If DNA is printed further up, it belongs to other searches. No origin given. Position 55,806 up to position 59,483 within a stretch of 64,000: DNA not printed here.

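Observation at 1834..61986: Dispersed family of 11-bp phased tandem arrays, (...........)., in intergenic regions, mostly upstream of exported-protein genes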

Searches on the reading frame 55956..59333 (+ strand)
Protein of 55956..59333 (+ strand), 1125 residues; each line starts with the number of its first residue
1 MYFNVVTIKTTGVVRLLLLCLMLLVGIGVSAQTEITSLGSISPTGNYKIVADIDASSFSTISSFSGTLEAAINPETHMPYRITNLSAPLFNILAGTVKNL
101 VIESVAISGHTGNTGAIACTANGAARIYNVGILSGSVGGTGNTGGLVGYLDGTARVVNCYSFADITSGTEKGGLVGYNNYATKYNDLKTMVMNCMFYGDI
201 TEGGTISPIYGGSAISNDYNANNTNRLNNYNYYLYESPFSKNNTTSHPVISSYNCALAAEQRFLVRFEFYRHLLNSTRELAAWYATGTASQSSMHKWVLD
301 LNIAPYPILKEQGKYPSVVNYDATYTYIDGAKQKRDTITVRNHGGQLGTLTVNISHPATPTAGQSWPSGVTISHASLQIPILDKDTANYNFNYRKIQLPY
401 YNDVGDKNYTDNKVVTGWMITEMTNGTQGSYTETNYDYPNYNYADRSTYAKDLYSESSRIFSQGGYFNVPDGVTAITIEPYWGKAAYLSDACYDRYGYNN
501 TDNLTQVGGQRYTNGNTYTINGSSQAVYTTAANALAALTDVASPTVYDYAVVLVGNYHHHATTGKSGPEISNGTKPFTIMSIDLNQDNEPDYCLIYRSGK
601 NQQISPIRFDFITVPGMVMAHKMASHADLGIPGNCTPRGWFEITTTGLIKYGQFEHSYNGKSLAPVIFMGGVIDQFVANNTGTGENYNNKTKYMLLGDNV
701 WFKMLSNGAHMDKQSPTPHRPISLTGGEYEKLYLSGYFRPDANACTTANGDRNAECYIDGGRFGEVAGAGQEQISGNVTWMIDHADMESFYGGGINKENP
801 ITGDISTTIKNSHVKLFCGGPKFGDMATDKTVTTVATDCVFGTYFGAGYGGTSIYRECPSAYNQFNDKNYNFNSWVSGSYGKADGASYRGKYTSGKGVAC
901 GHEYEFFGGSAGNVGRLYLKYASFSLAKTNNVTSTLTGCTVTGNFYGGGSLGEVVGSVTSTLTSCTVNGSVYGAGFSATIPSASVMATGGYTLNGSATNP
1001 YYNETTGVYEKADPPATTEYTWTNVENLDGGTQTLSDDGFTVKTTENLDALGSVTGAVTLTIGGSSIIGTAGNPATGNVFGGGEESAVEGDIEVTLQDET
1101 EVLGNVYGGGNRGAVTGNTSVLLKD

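Call 40: search_protein_families(library=pfam, proteins=[window:55956-59333:+])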
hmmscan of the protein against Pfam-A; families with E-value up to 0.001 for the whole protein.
window:55956-59333:+ (1125 aa): 1 family
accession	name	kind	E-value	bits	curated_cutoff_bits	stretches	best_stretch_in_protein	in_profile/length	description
PF05342.19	Peptidase_M26_N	-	1.2e-09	38.3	27.7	1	43-131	154-247/250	M26 IgA1-specific Metallo-endopeptidase N-terminal region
